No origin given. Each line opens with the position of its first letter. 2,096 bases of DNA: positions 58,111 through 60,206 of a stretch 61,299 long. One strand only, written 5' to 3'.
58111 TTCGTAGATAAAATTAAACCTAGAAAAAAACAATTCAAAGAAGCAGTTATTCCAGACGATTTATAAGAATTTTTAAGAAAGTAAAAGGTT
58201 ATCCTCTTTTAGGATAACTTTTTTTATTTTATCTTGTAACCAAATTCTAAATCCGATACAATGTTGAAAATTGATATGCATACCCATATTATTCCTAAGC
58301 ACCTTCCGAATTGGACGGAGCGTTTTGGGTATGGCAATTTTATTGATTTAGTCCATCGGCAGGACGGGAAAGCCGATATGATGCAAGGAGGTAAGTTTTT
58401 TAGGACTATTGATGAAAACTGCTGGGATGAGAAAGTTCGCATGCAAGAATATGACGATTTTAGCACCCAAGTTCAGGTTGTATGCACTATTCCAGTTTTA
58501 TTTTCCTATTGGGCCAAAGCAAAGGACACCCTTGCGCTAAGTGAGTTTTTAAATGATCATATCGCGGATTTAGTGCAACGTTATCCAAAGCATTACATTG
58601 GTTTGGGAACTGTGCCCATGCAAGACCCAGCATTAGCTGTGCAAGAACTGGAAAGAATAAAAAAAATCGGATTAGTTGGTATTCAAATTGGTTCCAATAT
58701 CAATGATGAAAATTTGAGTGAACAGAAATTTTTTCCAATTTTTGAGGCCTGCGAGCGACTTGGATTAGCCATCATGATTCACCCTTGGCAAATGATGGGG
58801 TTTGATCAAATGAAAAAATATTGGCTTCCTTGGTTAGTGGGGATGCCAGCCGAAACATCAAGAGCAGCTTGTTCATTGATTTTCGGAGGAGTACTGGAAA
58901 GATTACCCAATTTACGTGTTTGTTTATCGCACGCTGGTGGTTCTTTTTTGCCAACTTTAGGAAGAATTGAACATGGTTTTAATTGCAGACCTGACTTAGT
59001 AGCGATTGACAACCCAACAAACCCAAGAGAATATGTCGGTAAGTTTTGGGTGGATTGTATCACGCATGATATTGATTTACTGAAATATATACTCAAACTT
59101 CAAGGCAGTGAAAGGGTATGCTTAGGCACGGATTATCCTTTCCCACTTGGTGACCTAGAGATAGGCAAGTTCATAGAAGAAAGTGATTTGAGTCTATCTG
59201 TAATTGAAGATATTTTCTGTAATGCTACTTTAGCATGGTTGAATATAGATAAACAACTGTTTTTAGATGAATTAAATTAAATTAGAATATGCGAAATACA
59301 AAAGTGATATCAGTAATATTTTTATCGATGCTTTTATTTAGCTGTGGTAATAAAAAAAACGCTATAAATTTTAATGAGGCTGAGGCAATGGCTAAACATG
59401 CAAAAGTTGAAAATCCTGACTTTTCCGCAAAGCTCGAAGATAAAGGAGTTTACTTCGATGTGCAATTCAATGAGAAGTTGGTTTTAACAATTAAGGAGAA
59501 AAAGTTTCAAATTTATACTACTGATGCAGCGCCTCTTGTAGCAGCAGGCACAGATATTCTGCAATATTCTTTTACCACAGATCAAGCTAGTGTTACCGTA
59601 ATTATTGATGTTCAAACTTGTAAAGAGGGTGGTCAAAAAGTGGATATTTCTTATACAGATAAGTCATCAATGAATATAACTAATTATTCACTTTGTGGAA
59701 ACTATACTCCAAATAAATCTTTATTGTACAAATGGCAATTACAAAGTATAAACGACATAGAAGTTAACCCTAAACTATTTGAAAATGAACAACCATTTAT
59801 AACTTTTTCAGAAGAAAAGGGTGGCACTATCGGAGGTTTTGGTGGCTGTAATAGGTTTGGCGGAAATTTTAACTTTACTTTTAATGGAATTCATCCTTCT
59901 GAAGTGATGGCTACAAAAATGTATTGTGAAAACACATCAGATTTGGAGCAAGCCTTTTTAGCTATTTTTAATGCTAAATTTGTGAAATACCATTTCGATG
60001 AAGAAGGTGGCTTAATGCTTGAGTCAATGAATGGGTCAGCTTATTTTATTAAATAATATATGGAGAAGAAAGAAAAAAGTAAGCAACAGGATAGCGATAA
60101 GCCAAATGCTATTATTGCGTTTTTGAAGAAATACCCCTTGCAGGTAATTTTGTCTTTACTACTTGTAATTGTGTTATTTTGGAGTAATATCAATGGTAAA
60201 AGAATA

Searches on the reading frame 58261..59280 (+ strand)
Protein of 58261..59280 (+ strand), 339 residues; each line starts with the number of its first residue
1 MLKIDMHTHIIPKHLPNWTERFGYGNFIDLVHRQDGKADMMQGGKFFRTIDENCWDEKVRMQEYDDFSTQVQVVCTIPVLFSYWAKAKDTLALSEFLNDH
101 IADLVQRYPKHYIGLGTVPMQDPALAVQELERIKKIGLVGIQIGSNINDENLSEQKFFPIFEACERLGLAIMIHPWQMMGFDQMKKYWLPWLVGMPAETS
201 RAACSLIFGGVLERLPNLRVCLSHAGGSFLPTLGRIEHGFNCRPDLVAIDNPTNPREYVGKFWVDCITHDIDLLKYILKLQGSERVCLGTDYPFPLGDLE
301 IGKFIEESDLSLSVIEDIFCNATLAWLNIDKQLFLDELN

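Call 33: search_protein_families(library=pfam, proteins=[window:58261-59280:+], max_evalue=0.00001)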
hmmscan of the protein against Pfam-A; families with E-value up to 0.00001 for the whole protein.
window:58261-59280:+ (339 aa): 1 family
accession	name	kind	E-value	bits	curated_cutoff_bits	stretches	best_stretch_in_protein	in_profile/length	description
PF04909.20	Amidohydro_2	-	3.6e-33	116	26.4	1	4-321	1-281/289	Amidohydrolase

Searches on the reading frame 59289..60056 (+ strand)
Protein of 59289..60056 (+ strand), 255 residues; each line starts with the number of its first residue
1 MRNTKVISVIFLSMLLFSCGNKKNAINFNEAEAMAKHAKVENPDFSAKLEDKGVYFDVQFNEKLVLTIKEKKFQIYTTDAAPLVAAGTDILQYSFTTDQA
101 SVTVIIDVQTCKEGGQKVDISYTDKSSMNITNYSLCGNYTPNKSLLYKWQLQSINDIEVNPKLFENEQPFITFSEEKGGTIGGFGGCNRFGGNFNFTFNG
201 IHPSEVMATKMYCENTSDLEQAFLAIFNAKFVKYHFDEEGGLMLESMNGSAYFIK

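Call 33: search_protein_families(library=pfam, proteins=[window:59289-60056:+], max_evalue=0.00001)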
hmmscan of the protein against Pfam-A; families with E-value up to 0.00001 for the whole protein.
window:59289-60056:+ (255 aa): 1 family
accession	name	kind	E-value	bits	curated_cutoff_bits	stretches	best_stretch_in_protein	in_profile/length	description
PF03724.22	META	-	4.1e-15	56.2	24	1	148-249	8-102/109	META domain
